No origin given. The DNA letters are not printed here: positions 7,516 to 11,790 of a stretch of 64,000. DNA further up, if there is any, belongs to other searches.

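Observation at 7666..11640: ZZ zinc finger fused to an acyl-AMP ligase, carrier protein and thioester reductase (NRPS-like A-T-R) in a eukaryote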

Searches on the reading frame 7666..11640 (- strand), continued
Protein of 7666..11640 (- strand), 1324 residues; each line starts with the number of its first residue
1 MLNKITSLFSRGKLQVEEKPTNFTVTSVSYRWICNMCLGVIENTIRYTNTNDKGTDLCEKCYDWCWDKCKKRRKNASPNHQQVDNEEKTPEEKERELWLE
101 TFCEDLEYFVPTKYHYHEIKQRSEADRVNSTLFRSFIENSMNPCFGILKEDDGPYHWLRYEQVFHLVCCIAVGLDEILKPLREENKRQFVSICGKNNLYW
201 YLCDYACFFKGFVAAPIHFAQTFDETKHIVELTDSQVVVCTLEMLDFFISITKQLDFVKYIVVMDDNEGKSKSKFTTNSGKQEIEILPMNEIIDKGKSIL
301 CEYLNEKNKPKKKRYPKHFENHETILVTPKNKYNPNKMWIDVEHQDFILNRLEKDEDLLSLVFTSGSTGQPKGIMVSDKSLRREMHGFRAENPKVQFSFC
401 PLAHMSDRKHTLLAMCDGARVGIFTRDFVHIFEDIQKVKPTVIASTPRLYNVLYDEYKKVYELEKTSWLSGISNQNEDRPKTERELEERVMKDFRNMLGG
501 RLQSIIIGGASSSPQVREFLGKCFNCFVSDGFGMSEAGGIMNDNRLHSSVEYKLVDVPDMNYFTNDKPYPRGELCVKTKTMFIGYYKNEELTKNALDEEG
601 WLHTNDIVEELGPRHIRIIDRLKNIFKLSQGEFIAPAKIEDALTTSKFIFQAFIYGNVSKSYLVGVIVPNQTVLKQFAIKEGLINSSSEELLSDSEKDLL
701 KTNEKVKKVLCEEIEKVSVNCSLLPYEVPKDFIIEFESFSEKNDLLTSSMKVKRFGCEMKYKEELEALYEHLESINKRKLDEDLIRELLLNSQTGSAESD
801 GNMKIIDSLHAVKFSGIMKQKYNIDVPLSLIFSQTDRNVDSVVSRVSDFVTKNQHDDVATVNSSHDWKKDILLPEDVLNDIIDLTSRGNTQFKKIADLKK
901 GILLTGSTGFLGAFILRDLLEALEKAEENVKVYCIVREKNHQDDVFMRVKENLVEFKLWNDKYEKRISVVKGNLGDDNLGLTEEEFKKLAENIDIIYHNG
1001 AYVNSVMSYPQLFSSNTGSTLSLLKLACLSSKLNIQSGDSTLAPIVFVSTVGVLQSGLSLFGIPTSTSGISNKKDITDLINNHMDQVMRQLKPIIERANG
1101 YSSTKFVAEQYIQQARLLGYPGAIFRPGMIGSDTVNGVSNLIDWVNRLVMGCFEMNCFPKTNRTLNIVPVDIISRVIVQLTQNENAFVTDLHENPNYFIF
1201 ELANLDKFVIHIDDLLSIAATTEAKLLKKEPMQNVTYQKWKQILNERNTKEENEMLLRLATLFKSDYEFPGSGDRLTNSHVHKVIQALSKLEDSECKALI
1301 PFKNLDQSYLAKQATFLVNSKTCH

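Call 60: search_protein_families(library=pfam, proteins=[P0023, P0031, P0032, P0039, P0086, P0123, P0021], max_evalue=0.001)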
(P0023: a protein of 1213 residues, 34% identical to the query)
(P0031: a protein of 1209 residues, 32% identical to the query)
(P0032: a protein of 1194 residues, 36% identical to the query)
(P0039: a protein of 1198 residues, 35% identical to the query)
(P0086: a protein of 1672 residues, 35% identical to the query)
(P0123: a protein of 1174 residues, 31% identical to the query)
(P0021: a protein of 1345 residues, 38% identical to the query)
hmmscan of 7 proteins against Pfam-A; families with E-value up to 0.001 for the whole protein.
P0023 (1213 aa): 6 families
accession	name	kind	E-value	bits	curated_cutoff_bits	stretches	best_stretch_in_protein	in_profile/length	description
PF07993.18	NAD_binding_4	-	1.5e-63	214.8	20.1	1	841-1085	1-258/258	Male sterility protein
PF00501.34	AMP-binding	-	1.4e-53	182.5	29.9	1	145-518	18-383/384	AMP-binding enzyme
PF01370.27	Epimerase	-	2.2e-15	57.2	20.9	1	839-1061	1-190/240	NAD dependent epimerase/dehydratase family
PF00550.31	PP-binding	-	2e-12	47.6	20.8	1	721-788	1-67/67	Phosphopantetheine attachment site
PF01073.25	3Beta_HSD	-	1.1e-05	25.1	22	1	841-1024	2-161/280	3-beta hydroxysteroid dehydrogenase/isomerase family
PF16363.11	GDP_Man_Dehyd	-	9.4e-05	22.4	27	1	840-1031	1-176/332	GDP-mannose 4,6 dehydratase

P0031 (1209 aa): 6 families
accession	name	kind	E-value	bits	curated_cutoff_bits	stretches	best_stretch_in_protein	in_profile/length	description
PF07993.18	NAD_binding_4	-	5.2e-55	186.8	20.1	1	849-1091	1-257/258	Male sterility protein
PF00501.34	AMP-binding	-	1.5e-39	136.3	29.9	1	171-547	17-383/384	AMP-binding enzyme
PF00550.31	PP-binding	-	1.3e-08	35.4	20.8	1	738-803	2-66/67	Phosphopantetheine attachment site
PF01370.27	Epimerase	-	7e-07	29.3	20.9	1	847-1065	1-195/240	NAD dependent epimerase/dehydratase family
PF23562.2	AMP-binding_C_3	-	1.7e-06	28.8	20.8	1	589-721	6-123/124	AMP-binding enzyme C-terminal domain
PF01073.25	3Beta_HSD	-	0.00014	21.4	22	0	849-1028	2-162/280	3-beta hydroxysteroid dehydrogenase/isomerase family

P0032 (1194 aa): 7 families
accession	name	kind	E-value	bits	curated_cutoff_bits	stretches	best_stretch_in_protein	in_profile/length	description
PF07993.18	NAD_binding_4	-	1.2e-58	198.8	20.1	1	822-1069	1-258/258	Male sterility protein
PF00501.34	AMP-binding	-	4.1e-52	177.7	29.9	1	145-515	20-384/384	AMP-binding enzyme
PF01370.27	Epimerase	-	4.6e-15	56.1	20.9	1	820-1072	1-224/240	NAD dependent epimerase/dehydratase family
PF01073.25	3Beta_HSD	-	7e-09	35.6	22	1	822-999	2-162/280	3-beta hydroxysteroid dehydrogenase/isomerase family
PF00550.31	PP-binding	-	3.6e-08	34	20.8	1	716-757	22-62/67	Phosphopantetheine attachment site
PF00569.23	ZZ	-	1.2e-06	28.7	21.4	1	51-94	4-45/45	Zinc finger, ZZ type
PF16363.11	GDP_Man_Dehyd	-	0.00022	21.2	27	1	821-1009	1-180/332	GDP-mannose 4,6 dehydratase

P0039 (1198 aa): 6 families
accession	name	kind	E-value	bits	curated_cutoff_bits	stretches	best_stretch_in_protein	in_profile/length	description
PF07993.18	NAD_binding_4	-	3.1e-52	177.7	20.1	1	824-1076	1-258/258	Male sterility protein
PF00501.34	AMP-binding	-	4.8e-48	164.3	29.9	1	134-521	16-384/384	AMP-binding enzyme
PF01370.27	Epimerase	-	3.7e-10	40.1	20.9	1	822-1061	1-205/240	NAD dependent epimerase/dehydratase family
PF00550.31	PP-binding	-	5.6e-06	27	20.8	1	708-772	3-64/67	Phosphopantetheine attachment site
PF01073.25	3Beta_HSD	-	9e-06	25.3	22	1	825-1026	3-182/280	3-beta hydroxysteroid dehydrogenase/isomerase family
PF23562.2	AMP-binding_C_3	-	0.00094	20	20.8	0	562-692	6-123/124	AMP-binding enzyme C-terminal domain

P0086 (1672 aa): 6 families
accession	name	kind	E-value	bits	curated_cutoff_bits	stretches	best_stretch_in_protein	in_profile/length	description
PF07993.18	NAD_binding_4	-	1.6e-42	145.9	20.1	2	1263-1481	82-257/258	Male sterility protein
PF00501.34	AMP-binding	-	7.8e-39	134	29.9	1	272-743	18-384/384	AMP-binding enzyme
PF01370.27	Epimerase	-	3.7e-05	23.7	20.9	0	1143-1171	2-30/240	NAD dependent epimerase/dehydratase family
PF00550.31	PP-binding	-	0.00018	22.1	20.8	1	983-1023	21-60/67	Phosphopantetheine attachment site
PF00569.23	ZZ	-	0.00021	21.5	21.4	1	90-120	5-36/45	Zinc finger, ZZ type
PF03107.22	C1_2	-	0.00071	20.3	26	0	85-119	13-48/48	C1 domain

P0123 (1174 aa): 8 families
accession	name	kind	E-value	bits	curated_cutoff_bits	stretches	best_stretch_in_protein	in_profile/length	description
PF07993.18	NAD_binding_4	-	1.3e-54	185.5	20.1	1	804-1052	1-258/258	Male sterility protein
PF00501.34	AMP-binding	-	7.1e-31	107.8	29.9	1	134-502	48-384/384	AMP-binding enzyme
PF00569.23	ZZ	-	1.5e-07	31.5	21.4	1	12-50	7-45/45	Zinc finger, ZZ type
PF00550.31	PP-binding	-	1.6e-06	28.7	20.8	1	696-747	2-55/67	Phosphopantetheine attachment site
PF01370.27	Epimerase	-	7.2e-06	26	20.9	1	802-1009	1-176/240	NAD dependent epimerase/dehydratase family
PF01073.25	3Beta_HSD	-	0.00022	20.8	22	1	804-1006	2-182/280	3-beta hydroxysteroid dehydrogenase/isomerase family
PF25299.1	ZZ_ADA2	-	0.00045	20.7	27.5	0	12-44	1-33/48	ADA2 ZZ-type zing finger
PF03107.22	C1_2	-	0.00074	20.2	26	0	10-40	18-47/48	C1 domain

P0021 (1345 aa): 6 families
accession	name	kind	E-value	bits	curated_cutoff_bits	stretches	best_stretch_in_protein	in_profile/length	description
PF07993.18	NAD_binding_4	-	1.1e-62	212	20.1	1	959-1202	1-258/258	Male sterility protein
PF00501.34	AMP-binding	-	1.5e-49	169.2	29.9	1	257-660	18-384/384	AMP-binding enzyme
PF01370.27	Epimerase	-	1.9e-13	50.9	20.9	1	957-1207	1-226/240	NAD dependent epimerase/dehydratase family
PF00550.31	PP-binding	-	6.1e-11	42.9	20.8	1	846-913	2-67/67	Phosphopantetheine attachment site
PF23297.2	ACP_SdgA_C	-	1.5e-05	25.4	27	1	845-916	13-82/95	Highly reducing polyketide synthase sdgA, C-terminal ACP domain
PF01073.25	3Beta_HSD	-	0.00026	20.5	22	1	959-1204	2-227/280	3-beta hydroxysteroid dehydrogenase/isomerase family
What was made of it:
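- On ZZ-type zinc finger (Pfam PF00569): So do more distant members: P0032 28.7, P0123 31.5, Capsaspora 21.5 (call 60).
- Checked: PP-binding passes in all 7 more distant family members tested (call 60).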

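Call 76: find_homologous_proteins(query=P0047, max_evalue=1e-40)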
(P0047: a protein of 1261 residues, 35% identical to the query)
Query P0047 (1261 aa): 43 proteins with E <= 1e-40 among 8000 candidates.
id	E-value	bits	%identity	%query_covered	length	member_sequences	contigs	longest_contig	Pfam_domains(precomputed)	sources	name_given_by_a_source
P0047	0.0e+0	2881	100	100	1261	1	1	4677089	PF01073.26,PF00501.35,PF07993.19,PF00569.24,PF01370.28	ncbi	ncbi:hypothetical protein ACTA71_001563 [Dictyostelium dimigraforme]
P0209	0.0e+0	2544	87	100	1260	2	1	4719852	PF01073.26,PF00501.35,PF07993.19,PF00569.24,PF01370.28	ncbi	ncbi:hypothetical protein ACTFIV_009227 [Dictyostelium citrinum]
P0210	0.0e+0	2504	86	100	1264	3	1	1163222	PF01073.26,PF00501.35,PF07993.19,PF00569.24,PF01370.28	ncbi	ncbi:hypothetical protein ACTFIW_012211 [Dictyostelium discoideum]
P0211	0.0e+0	2383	82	100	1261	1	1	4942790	PF01073.26,PF00501.35,PF07993.19,PF00569.24,PF01370.28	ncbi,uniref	ncbi:hypothetical protein RB653_008330 [Dictyostelium firmibasis]|uniref:Carrier domain-containing p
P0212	0.0e+0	1453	55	98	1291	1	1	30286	PF00501.35,PF07993.19,PF01370.28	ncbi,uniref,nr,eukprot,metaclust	ncbi:hypothetical protein DICPUDRAFT_157845 [Dictyostelium purpureum]|uniref:Carrier domain-containi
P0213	0.0e+0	1181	46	97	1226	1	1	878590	PF00550.32,PF01073.26,PF00501.35,PF07993.19,PF01370.28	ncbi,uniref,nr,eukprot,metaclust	ncbi:hypothetical protein DLAC_09801 [Tieghemostelium lacteum]|uniref:Carrier domain-containing prot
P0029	0.0e+0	1066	46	96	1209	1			PF00550.32,PF00501.35,PF07993.19,PF01370.28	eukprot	eukprot:gene5512-6866_t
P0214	2.8e-273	928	41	96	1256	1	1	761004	PF00550.32,PF01073.26,PF00501.35,PF23562.3,PF07993.19,PF01370.28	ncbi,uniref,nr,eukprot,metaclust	ncbi:hypothetical protein DFA_09189 [Cavenderia fasciculata]|uniref:Carrier domain-containing protei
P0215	8.7e-251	853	42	90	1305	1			PF00550.32,PF13302.14,PF01073.26,PF00501.35,PF07993.19,PF01370.28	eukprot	eukprot:gene8528-10483_t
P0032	3.3e-117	411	29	92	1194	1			PF00550.32,PF01073.26,PF00501.35,PF07993.19,PF00569.24,PF01370.28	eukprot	eukprot:TRINITY_DN7383_c0_g1_i4.p1 TRINITY_DN7383_c0_g1~~TRINITY_DN7383_c0_g1_i4.p1 ORF type:complet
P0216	1.2e-92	330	30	65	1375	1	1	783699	PF00501.35,PF07993.19,PF01370.28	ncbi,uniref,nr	ncbi:hypothetical protein C9374_012428 [Naegleria lovaniensis]|uniref:Uncharacterized protein n=1 Ta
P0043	9.6e-92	327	30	61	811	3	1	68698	PF00550.32,PF00501.35,PF00569.24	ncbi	ncbi:Long chain acyl-CoA synthetase 7 peroxisomal, partial [Balamuthia mandrillaris]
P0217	1.4e-91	326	27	64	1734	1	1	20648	PF08477.20,PF00501.35,PF07993.19,PF01370.28,PF00071.29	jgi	jgi:thioester reductase-like protein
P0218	5.5e-89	317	27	82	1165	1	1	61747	PF00550.32,PF00501.35,PF07993.19,PF01370.28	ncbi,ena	-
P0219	6.2e-89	317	26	83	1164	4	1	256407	PF00550.32,PF00501.35,PF07993.19,PF01370.28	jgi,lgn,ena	-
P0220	1.5e-88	316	26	83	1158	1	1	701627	PF00550.32,PF00501.35,PF07993.19,PF01370.28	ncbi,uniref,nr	ncbi:NAD-dependent epimerase/dehydratase family protein [Mycolicibacterium sp. P1-18]|uniref:carboxy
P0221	2.2e-88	315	26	85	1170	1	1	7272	PF00550.32,PF00501.35,PF07993.19,PF01370.28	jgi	jgi:fatty acid CoA ligase FadD9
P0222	2.9e-88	315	26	83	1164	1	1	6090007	PF00550.32,PF00501.35,PF07993.19,PF01370.28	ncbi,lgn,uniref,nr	ncbi:oxidoreductase [Mycobacterium gallinarum]|uniref:Carboxylic acid reductase n=1 Tax=Mycobacteriu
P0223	1.7e-87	313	27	77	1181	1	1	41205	PF00550.32,PF00501.35,PF07993.19,PF01370.28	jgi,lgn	-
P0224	7.5e-87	310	27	83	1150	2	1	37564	PF00550.32,PF00501.35,PF07993.19,PF01370.28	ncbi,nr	ncbi:thioester reductase domain-containing protein [Mycobacterium sp. 21AC1]|nr:thioester reductase 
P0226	7.2e-84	300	27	84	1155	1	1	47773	PF00550.32,PF00501.35,PF07993.19,PF01370.28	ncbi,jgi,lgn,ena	jgi:fatty acid CoA ligase FadD9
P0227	2.0e-83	299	25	87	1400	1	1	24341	PF08659.17,PF00550.32,PF13561.13,PF00501.35,PF07993.19,PF00106.32,PF01370.28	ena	-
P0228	5.0e-83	298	27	84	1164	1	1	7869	PF00550.32,PF00501.35,PF07993.19,PF01370.28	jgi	jgi:fatty acid CoA ligase FadD9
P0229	5.8e-83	297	25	83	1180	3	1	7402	PF00550.32,PF00501.35,PF07993.19,PF01370.28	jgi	jgi:fatty acid CoA ligase FadD9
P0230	1.9e-80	289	26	84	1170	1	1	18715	PF00550.32,PF00501.35,PF07993.19,PF01370.28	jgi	jgi:fatty acid CoA ligase FadD9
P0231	2.5e-78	282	27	71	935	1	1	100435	PF00550.32,PF00501.35,PF07993.19,PF01370.28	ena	-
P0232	2.1e-76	276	24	89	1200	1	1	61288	PF00550.32,PF00501.35,PF07993.19,PF01370.28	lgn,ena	-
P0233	3.0e-76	275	28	67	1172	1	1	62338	PF00550.32,PF00501.35,PF07993.19,PF01370.28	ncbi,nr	ncbi:MAG: thioester reductase domain-containing protein [Sphingomonadales bacterium]|nr:thioester re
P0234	1.4e-73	266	27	44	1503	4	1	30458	PF00550.32,PF08477.20,PF00501.35,PF07993.19,PF00071.29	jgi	jgi:small GTP-binding protein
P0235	2.9e-73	265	25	78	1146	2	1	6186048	PF00550.32,PF00501.35,PF07993.19,PF01370.28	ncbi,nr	ncbi:hypothetical protein AFB00_27890 [Pseudonocardia sp. HH130630-07]|nr:hypothetical protein AFB00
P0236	8.2e-73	264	26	84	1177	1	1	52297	PF00550.32,PF00501.35,PF07993.19,PF01370.28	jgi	jgi:fatty acid CoA ligase FadD9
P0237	1.3e-70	257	25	74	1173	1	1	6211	PF00550.32,PF00501.35,PF07993.19,PF01370.28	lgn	-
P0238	6.8e-67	244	24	83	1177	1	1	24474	PF00550.32,PF00501.35,PF07993.19,PF01370.28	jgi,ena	jgi:fatty acid CoA ligase FadD9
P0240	2.4e-65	239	27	47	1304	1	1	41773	PF04321.24,PF16363.12,PF00550.32,PF00501.35,PF07993.19,PF01370.28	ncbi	-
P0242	3.9e-59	219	23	82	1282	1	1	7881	PF04321.24,PF16363.12,PF00550.32,PF00501.35,PF07993.19,PF01370.28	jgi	jgi:fatty acid CoA ligase FadD9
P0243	2.2e-57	213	25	70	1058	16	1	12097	PF00550.32,PF00501.35,PF07993.19,PF01370.28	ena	-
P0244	7.0e-56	208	22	85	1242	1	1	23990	PF04321.24,PF16363.12,PF00550.32,PF01073.26,PF00501.35,PF07993.19,PF13460.13,PF01370.28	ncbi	ncbi:MAG: thioester reductase domain-containing protein [Kofleriaceae bacterium]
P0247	8.1e-41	158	33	26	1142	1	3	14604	PF07238.20,PF00550.32,PF01073.26,PF00501.35,PF13193.13,PF07993.19,PF01370.28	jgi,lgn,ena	jgi:amino acid adenylation domain-containing protein/thioester reductase-like protein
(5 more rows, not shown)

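Call 80: find_encoding_contigs(protein=P0004, flank=6000, max_places=2)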
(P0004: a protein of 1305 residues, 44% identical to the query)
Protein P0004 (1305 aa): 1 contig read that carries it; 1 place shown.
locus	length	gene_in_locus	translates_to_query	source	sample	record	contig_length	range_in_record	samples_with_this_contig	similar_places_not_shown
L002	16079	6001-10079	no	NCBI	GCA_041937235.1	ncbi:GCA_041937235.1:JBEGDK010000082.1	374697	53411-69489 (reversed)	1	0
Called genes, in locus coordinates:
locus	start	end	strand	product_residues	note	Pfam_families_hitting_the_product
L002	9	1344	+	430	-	PF00892:EamA (weak)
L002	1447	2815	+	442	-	PF00443:UCH, PF13423:UCH_1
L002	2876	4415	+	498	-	PF00622:SPRY, PF10607:CTLH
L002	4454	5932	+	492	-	-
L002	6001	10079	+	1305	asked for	PF00501:AMP-binding, PF07993:NAD_binding_4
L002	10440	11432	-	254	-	PF13540:RCC1_2 (faint), PF25390:WD40_RLD, PF00415:RCC1 (weak)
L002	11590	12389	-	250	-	PF01925:TauE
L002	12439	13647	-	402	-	PF01925:TauE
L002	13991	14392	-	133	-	PF15393:DUF4615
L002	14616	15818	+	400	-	PF01529:DHHC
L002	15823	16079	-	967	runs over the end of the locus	-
